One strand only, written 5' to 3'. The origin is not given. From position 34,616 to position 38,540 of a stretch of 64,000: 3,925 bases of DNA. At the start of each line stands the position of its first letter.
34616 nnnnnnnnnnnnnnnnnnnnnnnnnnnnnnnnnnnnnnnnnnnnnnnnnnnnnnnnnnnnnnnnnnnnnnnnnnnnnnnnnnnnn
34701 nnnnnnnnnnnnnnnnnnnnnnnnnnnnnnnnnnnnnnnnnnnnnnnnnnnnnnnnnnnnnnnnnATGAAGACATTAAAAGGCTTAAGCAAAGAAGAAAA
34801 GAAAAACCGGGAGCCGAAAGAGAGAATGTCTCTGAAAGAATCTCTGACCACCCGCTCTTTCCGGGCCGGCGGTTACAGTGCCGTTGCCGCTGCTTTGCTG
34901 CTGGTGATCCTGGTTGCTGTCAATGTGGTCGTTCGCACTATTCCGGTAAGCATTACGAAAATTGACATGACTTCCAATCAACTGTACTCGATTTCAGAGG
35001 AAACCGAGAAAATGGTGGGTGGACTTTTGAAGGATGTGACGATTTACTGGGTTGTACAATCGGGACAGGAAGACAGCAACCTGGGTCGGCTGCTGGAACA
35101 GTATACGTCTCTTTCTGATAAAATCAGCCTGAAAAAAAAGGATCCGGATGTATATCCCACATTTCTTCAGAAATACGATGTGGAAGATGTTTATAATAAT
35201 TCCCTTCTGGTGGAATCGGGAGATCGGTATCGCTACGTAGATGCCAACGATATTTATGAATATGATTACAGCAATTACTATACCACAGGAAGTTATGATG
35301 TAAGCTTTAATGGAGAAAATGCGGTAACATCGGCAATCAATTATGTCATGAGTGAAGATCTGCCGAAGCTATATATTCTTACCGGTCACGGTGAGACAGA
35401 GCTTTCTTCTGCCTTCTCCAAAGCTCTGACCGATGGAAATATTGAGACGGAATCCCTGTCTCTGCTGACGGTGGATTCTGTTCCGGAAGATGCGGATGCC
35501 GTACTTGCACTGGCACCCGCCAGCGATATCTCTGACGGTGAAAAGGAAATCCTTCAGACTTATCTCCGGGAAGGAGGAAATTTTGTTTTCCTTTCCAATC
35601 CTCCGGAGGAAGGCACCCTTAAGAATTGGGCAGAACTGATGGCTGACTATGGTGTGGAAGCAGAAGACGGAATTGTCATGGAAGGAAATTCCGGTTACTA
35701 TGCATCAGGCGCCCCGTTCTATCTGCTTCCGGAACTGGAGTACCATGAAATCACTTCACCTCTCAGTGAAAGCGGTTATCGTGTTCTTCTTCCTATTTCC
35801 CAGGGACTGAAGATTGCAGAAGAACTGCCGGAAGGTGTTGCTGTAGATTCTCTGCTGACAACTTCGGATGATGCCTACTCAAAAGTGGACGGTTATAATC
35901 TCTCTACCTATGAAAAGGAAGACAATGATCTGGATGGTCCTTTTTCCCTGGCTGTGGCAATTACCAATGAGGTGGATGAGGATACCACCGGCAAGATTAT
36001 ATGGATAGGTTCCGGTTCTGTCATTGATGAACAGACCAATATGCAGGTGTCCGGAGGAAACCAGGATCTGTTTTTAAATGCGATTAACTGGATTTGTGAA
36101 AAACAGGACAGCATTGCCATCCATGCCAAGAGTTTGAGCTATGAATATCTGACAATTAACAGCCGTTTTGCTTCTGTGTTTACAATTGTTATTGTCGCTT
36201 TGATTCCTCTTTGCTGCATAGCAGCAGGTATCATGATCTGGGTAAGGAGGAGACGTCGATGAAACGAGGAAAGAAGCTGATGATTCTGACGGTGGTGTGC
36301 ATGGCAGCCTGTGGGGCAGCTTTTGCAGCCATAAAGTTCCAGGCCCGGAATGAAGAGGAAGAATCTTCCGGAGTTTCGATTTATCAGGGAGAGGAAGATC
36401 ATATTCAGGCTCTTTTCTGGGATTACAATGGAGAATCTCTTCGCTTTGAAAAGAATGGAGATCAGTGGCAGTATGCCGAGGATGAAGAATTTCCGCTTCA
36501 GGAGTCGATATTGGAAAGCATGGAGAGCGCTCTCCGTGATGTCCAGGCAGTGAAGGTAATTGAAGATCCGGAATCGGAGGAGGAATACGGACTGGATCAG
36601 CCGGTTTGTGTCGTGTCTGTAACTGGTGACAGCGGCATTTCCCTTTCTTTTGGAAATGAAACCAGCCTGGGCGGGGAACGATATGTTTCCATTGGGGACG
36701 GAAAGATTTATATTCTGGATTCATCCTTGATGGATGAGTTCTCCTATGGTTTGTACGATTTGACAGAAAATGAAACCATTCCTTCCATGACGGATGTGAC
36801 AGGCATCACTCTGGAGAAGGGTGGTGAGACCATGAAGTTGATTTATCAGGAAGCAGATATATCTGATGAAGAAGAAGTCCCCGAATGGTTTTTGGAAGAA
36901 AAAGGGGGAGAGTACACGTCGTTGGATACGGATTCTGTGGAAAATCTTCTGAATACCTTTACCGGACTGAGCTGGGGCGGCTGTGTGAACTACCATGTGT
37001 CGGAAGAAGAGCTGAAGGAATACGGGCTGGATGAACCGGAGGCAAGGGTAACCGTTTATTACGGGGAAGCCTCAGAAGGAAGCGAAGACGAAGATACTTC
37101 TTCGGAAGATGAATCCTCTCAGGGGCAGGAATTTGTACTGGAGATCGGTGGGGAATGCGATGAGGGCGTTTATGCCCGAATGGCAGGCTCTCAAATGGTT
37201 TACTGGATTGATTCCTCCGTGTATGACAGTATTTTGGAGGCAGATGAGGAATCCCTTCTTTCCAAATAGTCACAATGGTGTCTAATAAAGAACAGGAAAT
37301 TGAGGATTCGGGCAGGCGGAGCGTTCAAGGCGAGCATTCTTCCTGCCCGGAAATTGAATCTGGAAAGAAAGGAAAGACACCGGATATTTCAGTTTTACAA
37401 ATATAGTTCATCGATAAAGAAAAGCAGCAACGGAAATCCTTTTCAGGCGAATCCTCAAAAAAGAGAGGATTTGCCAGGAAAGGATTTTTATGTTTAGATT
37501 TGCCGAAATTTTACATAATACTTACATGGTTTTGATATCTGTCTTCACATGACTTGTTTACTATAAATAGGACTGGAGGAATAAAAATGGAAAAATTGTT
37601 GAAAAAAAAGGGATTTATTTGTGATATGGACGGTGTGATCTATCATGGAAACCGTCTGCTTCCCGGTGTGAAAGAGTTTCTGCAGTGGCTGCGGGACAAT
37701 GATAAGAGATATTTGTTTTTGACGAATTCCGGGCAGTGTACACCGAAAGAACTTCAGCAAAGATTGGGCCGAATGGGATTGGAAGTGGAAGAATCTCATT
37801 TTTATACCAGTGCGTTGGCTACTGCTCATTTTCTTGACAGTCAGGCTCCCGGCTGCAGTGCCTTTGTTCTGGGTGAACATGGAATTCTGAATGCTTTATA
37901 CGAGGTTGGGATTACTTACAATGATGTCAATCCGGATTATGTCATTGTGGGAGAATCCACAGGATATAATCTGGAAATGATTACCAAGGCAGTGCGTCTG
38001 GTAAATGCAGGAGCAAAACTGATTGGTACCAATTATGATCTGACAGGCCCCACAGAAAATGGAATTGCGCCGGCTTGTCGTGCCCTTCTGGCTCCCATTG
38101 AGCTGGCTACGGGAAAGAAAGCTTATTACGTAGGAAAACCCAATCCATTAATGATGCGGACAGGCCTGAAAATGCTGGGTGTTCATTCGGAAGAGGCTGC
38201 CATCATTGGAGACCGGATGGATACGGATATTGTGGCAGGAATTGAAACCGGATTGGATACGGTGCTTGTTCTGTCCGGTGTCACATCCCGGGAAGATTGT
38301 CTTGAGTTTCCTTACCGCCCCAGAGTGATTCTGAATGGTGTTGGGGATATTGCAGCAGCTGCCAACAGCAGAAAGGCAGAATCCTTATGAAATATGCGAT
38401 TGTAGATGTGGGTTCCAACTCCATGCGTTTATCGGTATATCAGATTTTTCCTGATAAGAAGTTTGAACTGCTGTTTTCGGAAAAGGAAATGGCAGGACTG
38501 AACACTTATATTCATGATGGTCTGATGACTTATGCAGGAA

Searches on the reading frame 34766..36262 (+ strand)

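Call 8: search_protein_families(library=pfam, proteins=[window:34766-36262:+], max_evalue=0.0001)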
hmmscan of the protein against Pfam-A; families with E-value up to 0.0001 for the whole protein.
window:34766-36262:+ (498 aa): 2 families
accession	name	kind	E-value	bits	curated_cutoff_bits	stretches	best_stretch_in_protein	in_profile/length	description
PF09822.16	ABC_transp_aux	-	2.8e-20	73.2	34.7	1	200-439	2-288/288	ABC-type uncharacterized transport system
PF23357.1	DUF7088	-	2.1e-07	31.5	27.8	1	71-134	2-72/105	Domain of unknown function (DUF7088)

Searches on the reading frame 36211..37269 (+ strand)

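Call 8: search_protein_families(library=pfam, proteins=[window:36211-37269:+], max_evalue=0.0001)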
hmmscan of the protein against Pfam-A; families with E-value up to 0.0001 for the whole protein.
window:36211-37269:+ (352 aa): 1 family
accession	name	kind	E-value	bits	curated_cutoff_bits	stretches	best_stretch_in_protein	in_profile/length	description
PF14238.11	DUF4340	-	5.6e-40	137.9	25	2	86-266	1-175/183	Domain of unknown function (DUF4340)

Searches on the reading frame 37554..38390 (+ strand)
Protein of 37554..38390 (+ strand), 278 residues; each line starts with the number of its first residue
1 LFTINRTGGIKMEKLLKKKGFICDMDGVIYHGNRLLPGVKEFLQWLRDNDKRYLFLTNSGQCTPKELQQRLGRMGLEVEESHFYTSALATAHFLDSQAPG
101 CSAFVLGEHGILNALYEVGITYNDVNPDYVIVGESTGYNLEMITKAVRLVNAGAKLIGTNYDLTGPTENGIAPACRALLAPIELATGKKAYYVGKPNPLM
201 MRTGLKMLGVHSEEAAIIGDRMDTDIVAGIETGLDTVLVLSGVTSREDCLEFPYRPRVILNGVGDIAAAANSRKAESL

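Call 8: search_protein_families(library=pfam, proteins=[window:37554-38390:+], max_evalue=0.0001)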
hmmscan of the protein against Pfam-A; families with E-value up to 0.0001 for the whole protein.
window:37554-38390:+ (278 aa): 4 families
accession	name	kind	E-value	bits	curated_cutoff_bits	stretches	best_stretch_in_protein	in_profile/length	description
PF13344.12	Hydrolase_6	-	2.4e-28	98.6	27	1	21-120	1-100/101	Haloacid dehalogenase-like hydrolase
PF13242.12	Hydrolase_like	-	3.7e-23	81.7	22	1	193-265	2-74/75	HAD-hyrolase-like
PF00702.32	Hydrolase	-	2.4e-11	44.9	26.4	1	19-230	2-188/191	haloacid dehalogenase-like hydrolase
PF13419.12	HAD_2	-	2.9e-06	28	23.8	0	187-239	127-178/178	Haloacid dehalogenase-like hydrolase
